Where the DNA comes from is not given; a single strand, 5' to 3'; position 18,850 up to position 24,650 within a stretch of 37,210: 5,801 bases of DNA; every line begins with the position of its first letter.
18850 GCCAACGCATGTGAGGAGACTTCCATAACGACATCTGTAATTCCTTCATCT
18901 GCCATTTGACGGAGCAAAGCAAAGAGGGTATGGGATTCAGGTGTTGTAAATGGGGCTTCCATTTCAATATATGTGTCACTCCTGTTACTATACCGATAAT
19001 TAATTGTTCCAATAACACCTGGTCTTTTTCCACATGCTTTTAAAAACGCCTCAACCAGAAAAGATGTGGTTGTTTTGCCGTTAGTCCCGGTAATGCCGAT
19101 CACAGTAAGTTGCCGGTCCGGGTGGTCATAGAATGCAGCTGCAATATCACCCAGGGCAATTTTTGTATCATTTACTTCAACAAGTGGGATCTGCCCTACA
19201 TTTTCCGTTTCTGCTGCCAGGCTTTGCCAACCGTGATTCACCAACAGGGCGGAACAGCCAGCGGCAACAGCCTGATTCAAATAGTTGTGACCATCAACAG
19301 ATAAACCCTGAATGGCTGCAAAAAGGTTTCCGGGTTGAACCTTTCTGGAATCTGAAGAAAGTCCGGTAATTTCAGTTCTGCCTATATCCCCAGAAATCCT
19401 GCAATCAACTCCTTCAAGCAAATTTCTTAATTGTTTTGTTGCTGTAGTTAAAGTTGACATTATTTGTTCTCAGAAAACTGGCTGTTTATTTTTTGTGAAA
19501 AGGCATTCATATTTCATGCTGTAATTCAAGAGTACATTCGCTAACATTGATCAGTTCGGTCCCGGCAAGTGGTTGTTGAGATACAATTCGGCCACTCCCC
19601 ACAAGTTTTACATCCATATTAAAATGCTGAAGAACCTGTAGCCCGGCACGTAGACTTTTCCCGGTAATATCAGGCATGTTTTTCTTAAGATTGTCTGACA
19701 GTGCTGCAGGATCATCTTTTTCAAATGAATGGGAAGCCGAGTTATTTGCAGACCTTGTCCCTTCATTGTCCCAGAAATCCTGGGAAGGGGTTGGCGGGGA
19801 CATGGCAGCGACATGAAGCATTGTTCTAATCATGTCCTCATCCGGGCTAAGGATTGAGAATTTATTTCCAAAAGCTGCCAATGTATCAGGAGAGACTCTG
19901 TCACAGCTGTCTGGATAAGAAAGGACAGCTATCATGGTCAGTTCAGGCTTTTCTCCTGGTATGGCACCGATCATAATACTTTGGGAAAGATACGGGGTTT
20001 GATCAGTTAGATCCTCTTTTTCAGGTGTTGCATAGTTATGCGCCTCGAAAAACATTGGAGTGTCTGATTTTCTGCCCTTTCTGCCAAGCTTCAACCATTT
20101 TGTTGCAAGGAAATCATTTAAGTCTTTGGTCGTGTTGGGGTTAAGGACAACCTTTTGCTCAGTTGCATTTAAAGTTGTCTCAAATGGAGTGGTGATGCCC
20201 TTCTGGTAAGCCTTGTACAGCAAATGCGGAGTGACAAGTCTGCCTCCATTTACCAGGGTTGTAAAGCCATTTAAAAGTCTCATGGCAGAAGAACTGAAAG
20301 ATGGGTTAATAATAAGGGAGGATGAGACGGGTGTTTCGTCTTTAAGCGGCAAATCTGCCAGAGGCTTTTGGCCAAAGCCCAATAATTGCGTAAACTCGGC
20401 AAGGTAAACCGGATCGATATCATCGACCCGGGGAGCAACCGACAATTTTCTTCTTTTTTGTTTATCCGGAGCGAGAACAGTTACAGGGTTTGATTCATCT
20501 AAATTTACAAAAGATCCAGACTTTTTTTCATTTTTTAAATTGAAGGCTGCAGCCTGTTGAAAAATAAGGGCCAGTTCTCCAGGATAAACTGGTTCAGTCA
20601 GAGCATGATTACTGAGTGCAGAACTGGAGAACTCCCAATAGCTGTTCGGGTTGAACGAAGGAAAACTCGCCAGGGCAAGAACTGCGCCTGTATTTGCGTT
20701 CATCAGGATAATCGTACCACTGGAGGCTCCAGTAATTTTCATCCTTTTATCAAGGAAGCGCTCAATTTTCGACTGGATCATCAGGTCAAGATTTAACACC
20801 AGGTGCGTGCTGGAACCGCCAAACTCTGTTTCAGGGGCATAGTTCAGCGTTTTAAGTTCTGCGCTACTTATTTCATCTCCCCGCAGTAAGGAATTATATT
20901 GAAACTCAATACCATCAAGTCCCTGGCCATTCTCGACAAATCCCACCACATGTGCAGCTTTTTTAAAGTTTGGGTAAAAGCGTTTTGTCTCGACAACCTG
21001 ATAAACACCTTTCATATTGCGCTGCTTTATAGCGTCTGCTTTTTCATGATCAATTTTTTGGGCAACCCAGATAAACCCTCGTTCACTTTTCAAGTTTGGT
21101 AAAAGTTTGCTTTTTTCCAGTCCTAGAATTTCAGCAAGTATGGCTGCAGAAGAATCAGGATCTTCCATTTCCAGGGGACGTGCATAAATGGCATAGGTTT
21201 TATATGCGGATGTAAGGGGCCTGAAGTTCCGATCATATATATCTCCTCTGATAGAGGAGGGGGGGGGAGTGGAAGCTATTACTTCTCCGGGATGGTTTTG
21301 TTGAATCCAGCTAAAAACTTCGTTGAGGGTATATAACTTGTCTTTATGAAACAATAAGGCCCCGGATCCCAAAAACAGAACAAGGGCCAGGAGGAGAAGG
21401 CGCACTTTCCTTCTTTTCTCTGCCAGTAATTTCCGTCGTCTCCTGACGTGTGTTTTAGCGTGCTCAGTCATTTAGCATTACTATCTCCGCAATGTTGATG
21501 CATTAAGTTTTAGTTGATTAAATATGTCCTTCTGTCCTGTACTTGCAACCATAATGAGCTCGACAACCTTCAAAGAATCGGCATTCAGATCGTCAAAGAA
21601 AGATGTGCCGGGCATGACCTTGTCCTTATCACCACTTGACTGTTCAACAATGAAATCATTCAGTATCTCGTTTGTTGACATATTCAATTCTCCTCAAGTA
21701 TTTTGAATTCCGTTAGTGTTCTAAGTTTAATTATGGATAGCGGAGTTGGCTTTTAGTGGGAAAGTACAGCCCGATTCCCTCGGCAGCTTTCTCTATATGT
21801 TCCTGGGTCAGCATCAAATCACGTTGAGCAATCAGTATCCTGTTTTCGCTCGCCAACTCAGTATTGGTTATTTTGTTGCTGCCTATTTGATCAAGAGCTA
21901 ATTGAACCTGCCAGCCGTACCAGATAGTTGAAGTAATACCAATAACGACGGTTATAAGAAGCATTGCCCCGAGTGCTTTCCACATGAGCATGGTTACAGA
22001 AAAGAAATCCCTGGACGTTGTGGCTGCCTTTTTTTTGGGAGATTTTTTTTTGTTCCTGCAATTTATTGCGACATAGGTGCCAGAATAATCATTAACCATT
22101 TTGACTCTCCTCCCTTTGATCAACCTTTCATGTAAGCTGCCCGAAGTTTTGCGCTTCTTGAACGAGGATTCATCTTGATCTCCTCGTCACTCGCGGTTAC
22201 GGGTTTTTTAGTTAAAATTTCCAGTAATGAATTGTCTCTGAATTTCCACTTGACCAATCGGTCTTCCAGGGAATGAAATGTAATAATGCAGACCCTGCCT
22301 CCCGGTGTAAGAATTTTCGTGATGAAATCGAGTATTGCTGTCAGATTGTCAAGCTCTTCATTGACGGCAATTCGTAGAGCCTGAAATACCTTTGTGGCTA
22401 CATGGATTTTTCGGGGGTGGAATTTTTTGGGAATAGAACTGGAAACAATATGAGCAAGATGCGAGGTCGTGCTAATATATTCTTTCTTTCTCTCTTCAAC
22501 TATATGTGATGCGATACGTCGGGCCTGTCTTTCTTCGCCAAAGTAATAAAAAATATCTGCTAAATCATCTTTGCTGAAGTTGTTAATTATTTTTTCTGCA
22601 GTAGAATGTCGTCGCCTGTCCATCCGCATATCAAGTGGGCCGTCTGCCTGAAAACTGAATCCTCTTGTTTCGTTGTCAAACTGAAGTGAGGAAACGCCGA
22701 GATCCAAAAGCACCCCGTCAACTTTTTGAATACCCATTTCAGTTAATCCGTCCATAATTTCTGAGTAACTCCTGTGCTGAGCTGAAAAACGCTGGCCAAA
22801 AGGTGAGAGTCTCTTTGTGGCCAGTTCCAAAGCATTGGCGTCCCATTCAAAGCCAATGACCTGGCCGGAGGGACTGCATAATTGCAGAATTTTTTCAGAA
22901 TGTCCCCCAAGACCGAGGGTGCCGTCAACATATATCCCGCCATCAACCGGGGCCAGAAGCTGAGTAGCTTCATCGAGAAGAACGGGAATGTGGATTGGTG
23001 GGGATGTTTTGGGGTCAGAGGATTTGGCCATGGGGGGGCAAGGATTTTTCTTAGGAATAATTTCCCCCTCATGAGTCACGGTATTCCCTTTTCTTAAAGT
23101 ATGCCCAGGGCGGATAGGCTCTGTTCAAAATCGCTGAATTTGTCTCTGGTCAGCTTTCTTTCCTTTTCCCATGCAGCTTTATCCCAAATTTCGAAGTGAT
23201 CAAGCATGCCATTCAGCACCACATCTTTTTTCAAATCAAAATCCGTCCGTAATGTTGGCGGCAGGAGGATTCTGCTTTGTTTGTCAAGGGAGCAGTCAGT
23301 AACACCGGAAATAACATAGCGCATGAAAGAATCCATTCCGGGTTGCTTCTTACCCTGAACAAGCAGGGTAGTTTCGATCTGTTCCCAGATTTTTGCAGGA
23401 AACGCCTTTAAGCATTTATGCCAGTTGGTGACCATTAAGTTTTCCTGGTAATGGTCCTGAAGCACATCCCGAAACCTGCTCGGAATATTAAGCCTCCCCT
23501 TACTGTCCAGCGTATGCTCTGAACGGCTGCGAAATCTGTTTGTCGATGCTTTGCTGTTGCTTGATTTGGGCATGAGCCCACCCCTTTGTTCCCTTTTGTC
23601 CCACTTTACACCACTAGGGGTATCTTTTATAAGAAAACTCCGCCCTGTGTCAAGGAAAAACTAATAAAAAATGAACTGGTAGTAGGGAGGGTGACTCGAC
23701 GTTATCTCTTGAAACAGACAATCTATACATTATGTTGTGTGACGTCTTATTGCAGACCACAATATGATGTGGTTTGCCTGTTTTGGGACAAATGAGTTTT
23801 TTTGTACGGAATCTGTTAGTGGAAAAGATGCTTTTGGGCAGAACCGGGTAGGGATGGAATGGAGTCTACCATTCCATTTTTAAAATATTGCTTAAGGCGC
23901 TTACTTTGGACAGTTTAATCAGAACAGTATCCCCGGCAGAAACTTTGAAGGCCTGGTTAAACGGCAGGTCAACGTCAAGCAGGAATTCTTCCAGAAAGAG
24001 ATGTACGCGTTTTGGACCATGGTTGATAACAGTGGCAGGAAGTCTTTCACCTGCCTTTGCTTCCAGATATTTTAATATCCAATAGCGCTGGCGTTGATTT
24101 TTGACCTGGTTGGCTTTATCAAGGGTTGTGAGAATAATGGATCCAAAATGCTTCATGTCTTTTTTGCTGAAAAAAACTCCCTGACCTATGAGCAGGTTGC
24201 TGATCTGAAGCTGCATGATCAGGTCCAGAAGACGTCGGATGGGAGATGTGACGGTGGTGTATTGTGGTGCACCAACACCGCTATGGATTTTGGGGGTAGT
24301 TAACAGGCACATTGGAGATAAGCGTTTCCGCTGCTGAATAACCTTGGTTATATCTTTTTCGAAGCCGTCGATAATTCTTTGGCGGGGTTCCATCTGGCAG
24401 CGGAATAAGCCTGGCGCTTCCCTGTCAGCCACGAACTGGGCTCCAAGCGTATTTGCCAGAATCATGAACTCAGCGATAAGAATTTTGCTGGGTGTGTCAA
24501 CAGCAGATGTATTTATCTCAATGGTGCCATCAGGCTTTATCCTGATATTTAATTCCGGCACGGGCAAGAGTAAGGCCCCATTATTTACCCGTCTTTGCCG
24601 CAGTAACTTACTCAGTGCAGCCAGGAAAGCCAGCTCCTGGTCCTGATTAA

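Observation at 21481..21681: Acyl-carrier-protein-like mini-ORF inserted between ftsL and the ftsI-like gene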

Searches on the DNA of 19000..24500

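Call 58: search_rna_families(source=window, start=19000, end=24500, threshold=evalue, max_evalue=1)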
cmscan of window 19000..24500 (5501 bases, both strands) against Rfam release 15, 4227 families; matches with E-value up to 1: 0.
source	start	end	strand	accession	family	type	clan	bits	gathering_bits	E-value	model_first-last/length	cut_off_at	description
